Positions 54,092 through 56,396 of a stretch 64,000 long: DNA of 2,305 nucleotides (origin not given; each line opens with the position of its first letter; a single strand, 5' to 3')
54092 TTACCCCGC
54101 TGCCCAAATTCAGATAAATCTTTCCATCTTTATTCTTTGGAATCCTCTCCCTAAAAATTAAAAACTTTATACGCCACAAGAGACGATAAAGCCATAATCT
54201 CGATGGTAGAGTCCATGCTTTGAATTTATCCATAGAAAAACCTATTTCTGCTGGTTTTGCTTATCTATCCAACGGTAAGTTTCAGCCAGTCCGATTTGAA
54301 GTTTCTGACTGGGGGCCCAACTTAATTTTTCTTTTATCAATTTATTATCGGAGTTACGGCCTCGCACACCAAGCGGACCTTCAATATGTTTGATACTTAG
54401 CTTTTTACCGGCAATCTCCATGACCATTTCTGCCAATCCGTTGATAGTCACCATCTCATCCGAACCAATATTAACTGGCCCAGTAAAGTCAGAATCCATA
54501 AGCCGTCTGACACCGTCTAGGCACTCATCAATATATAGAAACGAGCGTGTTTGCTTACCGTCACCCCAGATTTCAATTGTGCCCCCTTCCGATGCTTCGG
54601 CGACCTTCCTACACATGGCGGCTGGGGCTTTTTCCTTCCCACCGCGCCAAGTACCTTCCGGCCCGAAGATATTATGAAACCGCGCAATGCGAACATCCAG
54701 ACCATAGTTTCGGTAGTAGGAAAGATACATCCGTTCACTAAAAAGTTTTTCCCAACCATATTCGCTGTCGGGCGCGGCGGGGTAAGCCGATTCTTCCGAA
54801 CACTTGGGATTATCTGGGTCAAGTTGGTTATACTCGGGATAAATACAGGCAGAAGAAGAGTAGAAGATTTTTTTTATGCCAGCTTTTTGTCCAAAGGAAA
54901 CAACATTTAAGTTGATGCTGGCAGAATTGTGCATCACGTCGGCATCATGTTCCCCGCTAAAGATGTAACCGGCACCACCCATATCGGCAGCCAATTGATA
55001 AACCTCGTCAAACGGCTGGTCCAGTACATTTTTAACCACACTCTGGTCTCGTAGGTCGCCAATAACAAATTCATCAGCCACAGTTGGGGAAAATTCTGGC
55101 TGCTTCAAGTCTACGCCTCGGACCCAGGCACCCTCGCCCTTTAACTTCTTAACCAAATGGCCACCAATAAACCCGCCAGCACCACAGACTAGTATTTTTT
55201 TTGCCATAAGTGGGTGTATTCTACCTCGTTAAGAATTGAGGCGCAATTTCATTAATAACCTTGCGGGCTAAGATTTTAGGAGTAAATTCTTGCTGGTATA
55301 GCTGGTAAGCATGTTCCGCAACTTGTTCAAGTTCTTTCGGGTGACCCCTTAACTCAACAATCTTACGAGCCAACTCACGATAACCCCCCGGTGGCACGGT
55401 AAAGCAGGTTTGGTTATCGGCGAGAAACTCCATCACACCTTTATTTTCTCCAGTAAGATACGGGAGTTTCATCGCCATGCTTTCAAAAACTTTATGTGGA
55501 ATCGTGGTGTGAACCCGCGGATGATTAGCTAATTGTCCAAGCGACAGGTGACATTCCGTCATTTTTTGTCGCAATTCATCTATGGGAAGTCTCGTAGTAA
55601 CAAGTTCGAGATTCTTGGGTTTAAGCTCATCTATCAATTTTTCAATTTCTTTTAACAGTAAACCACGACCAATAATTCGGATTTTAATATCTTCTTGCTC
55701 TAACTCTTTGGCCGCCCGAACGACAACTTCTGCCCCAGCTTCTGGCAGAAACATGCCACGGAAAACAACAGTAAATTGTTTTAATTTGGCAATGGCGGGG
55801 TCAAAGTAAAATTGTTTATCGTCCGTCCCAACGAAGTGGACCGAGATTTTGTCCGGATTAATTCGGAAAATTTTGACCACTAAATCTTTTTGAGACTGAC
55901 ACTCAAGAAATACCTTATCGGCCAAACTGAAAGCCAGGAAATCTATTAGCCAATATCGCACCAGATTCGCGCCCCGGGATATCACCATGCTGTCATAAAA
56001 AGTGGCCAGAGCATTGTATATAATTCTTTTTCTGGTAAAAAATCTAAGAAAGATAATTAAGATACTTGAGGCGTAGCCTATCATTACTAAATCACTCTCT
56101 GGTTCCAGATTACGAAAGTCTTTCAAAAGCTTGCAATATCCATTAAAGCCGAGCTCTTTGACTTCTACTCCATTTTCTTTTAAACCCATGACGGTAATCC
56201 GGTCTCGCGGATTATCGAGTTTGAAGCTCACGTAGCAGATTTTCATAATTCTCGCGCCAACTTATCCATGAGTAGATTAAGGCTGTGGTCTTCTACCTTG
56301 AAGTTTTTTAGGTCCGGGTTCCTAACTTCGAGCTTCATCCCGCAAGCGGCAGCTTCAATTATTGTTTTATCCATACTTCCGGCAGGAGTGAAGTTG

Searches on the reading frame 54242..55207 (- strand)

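Call 5: search_protein_families(library=pfam, proteins=[window:54242-55207:-], max_evalue=0.01)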
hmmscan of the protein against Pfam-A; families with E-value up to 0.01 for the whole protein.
window:54242-55207:- (321 aa): 8 families
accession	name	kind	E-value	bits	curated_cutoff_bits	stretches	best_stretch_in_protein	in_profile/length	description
PF01370.27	Epimerase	-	2.9e-42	145.2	20.9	1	5-248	1-240/240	NAD dependent epimerase/dehydratase family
PF16363.11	GDP_Man_Dehyd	-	2e-23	83.8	27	1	6-273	1-273/332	GDP-mannose 4,6 dehydratase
PF01073.25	3Beta_HSD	-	4.9e-08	32.8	22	1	6-162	1-158/280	3-beta hydroxysteroid dehydrogenase/isomerase family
PF05368.20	NmrA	-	0.0003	20.9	27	1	2-132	2-120/298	NmrA-like family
PF07993.18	NAD_binding_4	-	0.00088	18.9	20.1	0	101-185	118-210/258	Male sterility protein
PF13460.12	NAD_binding_10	-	0.00098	19.5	27.2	1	9-128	1-108/184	NAD(P)H-binding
PF02719.21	Polysacc_synt_2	-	0.0047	16.6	20.2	0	5-74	1-86/293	Polysaccharide biosynthesis protein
PF04321.23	RmlD_sub_bind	-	0.0098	15.4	27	0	4-183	2-154/287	RmlD substrate binding domain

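Call 6: search_protein_families(library=ncbifam, proteins=[window:54242-55207:-], max_evalue=0.01)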
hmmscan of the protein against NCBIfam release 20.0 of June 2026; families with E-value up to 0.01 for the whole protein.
window:54242-55207:- (321 aa): 26 families (the best 25 are shown)
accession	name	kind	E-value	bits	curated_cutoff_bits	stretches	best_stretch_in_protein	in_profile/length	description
NF047922.1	GDPFucSynFcl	equivalog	1.3e-32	113.5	500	1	2-318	2-305/308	GDP-L-fucose synthase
TIGR04180.1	EDH_00030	hypoth_equivalog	9.3e-23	80.7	475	1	5-276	1-266/297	NAD-dependent 4,6-dehydratase LegB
TIGR01179.1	galE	equivalog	4.8e-22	78.2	262.3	1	4-319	1-330/332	UDP-glucose 4-epimerase GalE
TIGR01181.1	dTDP_gluc_dehyt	equivalog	8.7e-22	77.6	365.1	1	4-318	1-315/321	dTDP-glucose 4,6-dehydratase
TIGR02197.1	heptose_epim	equivalog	1.2e-18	67.4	274.6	1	5-313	1-312/316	ADP-glyceromanno-heptose 6-epimerase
TIGR03466.1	HpnA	hypoth_equivalog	2.1e-12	46.6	367.65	1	4-172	2-162/327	hopanoid-associated sugar epimerase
NF008872.0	PRK11908.1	equivalog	4.3e-10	39.2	294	1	3-266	2-271/349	bifunctional UDP-4-keto-pentose/UDP-xylose synthase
NF042422.1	oxyalk_red_OleD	equivalog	7.7e-09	35.3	580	1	4-231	2-209/329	2-alkyl-3-oxoalkanoate reductase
NF007490.0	PRK10084.1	subfamily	3.3e-08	32.9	649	1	134-316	153-336/361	dTDP-glucose 4,6-dehydratase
NF042423.1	oxyalk_red_Shew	equivalog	4e-08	32.7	580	1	3-185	9-179/331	2-alkyl-3-oxoalkanoate reductase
NF043036.1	ErythonDh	equivalog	1.1e-07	31.4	325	1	4-180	2-179/321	D-erythronate dehydrogenase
NF007956.0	PRK10675.1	subfamily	1.1e-07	31.3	394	1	42-182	49-182/338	UDP-glucose 4-epimerase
NF007582.0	PRK10217.1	equivalog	2e-07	30.4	698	1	141-249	151-253/355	dTDP-glucose 4,6-dehydratase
NF041015.1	UDPsulfquin_syn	equivalog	3.6e-07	29.5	575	1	197-278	238-325/384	UDP-sulfoquinovose synthase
NF011728.1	PRK15181.1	equivalog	4.5e-07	29.2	760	1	90-230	110-242/348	Vi polysaccharide biosynthesis UDP-N-acetylglucosaminuronic acid C-4 epimerase TviC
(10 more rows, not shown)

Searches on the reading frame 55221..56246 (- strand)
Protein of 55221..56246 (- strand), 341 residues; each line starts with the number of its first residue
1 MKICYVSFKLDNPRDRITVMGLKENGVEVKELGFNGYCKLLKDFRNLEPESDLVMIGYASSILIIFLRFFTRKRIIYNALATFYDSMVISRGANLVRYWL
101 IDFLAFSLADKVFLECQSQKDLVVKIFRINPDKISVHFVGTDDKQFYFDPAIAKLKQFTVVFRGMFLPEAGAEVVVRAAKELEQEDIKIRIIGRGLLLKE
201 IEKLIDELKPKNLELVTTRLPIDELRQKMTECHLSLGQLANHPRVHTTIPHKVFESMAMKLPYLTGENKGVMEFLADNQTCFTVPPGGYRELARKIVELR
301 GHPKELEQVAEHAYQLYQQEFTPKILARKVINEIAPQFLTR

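Call 5: search_protein_families(library=pfam, proteins=[window:55221-56246:-], max_evalue=0.01)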
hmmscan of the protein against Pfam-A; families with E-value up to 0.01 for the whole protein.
window:55221-56246:- (341 aa): 3 families
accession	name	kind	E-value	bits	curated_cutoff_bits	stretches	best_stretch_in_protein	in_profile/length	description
PF00534.26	Glycos_transf_1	-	4.6e-15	56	26.4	1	150-315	8-171/172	Glycosyl transferases group 1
PF13692.12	Glyco_trans_1_4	-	1.5e-12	48.4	27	1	158-299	2-139/142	Glycosyl transferases group 1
PF13524.12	Glyco_trans_1_2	-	4.5e-10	40.1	25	1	176-327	6-139/144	Glycosyl transferase-like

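Call 6: search_protein_families(library=ncbifam, proteins=[window:55221-56246:-], max_evalue=0.01)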
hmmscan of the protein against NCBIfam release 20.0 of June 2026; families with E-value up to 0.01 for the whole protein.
window:55221-56246:- (341 aa): 12 families
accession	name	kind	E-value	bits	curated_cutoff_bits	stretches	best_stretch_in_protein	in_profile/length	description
NF041876.1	EPS_EpsE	equivalog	4.6e-11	42.6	400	1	129-328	183-387/389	exopolysaccharide biosynthesis GT4 family glycosyltransferase EpsE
NF038298.1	EPS_HpsO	equivalog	2.3e-09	36.5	575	1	154-331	198-381/388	hormogonium polysaccharide biosynthesis glycosyltransferase HpsO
TIGR04063.1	stp3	hypoth_equivalog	1.9e-08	33.6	442.05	1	96-320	142-378/397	TIGR04063 family PEP-CTERM/XrtA system glycosyltransferase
TIGR03088.1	stp2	hypoth_equivalog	6.3e-07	28.8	409.05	1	174-326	217-362/374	TIGR03088 family PEP-CTERM/XrtA system glycosyltransferase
TIGR04005.1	wcaL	equivalog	1.3e-06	27.6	537.6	1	123-330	188-399/406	colanic acid biosynthesis glycosyltransferase WcaL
TIGR02149.1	glgA_Coryne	subfamily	3.5e-06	26.4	302.4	1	105-331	141-384/391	glycogen synthase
NF050063.1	ProtGlycPglJ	equivalog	5.9e-06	25.7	500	1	44-212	81-248/363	N-acetylgalactosamine-N,N'-diacetylbacillosaminyl-diphospho-undecaprenol 4-alpha-N-acetylgalactosaminyltransferase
NF047684.1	TeichurnBiosyTuaC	equivalog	6.5e-05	22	550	1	159-330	221-382/391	teichuronic acid biosynthesis protein TuaC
NF047880.1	glyco_SdgA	exception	0.00012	20.7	800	1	165-325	323-479/488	serine-aspartate repeat adhesin O-glycosyltransferase SdgA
TIGR02470.1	sucr_synth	equivalog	0.00022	19.5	810.4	1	250-331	657-742/784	sucrose synthase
TIGR03999.1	thiol_BshA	equivalog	0.00024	20.1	273.7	1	253-324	289-360/375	N-acetyl-alpha-D-glucosaminyl L-malate synthase BshA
NF007640.0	PRK10307.1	subfamily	0.00092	18.2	276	1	159-335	231-405/411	WcaI family glycosyltransferase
